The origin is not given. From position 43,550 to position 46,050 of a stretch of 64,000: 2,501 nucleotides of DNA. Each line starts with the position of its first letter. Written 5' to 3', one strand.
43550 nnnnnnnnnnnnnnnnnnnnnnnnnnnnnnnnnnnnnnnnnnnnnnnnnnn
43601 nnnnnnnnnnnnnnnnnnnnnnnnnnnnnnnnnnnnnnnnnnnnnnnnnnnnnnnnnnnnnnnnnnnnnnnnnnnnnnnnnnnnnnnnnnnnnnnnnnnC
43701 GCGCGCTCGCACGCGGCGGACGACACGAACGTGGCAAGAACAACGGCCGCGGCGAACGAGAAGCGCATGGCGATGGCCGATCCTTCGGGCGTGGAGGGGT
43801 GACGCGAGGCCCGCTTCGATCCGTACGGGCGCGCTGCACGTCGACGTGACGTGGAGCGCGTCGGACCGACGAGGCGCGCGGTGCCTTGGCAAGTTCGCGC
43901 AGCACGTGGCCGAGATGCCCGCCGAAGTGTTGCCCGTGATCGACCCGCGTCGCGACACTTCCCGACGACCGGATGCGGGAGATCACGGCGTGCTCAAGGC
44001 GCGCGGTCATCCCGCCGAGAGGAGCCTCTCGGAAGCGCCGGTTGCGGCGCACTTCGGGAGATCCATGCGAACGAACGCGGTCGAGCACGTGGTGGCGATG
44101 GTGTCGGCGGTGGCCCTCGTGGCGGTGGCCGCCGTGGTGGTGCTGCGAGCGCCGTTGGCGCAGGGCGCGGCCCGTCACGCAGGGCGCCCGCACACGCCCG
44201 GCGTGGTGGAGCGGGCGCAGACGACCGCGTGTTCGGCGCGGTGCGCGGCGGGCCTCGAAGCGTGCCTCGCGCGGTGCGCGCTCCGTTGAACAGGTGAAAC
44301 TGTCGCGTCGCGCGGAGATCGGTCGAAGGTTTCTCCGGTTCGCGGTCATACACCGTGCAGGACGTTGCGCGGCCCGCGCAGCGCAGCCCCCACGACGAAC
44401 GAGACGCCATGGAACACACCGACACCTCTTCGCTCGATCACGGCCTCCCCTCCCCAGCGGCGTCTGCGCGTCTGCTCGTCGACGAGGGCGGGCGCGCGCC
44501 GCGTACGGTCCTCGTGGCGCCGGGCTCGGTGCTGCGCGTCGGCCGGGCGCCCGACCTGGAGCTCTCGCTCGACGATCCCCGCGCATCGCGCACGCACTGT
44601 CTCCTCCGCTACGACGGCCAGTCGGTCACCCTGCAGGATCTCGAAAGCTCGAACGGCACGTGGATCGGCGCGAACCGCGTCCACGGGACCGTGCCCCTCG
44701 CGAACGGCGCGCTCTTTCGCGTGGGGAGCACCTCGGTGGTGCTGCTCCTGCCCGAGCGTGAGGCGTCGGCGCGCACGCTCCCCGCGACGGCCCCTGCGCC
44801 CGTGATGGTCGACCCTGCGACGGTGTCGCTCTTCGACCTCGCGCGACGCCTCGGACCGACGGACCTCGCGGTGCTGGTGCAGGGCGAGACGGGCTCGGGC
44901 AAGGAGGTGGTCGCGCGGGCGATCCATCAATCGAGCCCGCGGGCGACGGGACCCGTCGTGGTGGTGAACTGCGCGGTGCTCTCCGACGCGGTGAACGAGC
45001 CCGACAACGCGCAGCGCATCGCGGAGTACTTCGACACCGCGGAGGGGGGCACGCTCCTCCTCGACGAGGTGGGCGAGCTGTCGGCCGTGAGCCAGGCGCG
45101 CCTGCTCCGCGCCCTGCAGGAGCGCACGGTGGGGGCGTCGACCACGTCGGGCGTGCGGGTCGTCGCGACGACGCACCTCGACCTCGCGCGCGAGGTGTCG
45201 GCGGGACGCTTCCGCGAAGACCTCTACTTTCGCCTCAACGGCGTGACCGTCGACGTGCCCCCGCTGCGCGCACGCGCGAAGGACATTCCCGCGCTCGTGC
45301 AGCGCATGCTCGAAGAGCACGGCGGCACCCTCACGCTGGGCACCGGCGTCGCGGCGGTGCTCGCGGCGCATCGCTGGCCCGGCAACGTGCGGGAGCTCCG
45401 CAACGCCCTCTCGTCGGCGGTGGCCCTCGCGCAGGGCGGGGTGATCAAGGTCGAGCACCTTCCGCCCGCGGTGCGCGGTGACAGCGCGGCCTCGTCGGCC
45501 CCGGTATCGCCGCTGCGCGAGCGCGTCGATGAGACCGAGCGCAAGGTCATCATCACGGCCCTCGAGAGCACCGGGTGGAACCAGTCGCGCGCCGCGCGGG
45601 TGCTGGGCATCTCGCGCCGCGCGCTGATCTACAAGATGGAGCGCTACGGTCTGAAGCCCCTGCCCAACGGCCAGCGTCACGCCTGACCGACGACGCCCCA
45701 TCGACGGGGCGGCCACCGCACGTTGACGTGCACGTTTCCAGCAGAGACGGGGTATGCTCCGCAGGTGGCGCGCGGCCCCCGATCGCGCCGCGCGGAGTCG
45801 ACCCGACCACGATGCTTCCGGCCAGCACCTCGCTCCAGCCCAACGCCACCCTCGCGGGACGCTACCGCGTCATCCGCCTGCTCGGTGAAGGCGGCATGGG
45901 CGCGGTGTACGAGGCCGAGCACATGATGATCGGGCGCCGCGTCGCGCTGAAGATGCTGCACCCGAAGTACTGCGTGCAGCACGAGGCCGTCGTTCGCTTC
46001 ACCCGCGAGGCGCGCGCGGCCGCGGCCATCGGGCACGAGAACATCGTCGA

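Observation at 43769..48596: Regulatory cluster next to the giants: a 640-nt intergenic region, an FHA sigma-54 activator, a membrane Ser/Thr kinase and a PEGA protein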

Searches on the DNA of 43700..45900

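Call 82: search_rna_families(source=window, start=43700, end=45900, threshold=evalue, max_evalue=1)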
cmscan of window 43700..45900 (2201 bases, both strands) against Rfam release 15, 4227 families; matches with E-value up to 1: 1.
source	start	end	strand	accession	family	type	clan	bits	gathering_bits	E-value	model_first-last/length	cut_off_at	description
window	43745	43778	+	RF02939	COG2908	Cis-reg;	-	16.3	58.7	0.78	1-45/45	no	COG2908 RNA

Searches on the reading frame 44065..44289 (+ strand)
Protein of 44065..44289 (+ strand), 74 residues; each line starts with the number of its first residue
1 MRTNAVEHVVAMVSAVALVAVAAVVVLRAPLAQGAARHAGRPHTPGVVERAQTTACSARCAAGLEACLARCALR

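Call 6: search_protein_families(library=pfam, proteins=[window:44065-44289:+], max_evalue=0.01)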
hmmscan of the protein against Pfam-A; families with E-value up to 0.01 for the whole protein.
window:44065-44289:+ (74 aa): 0 families
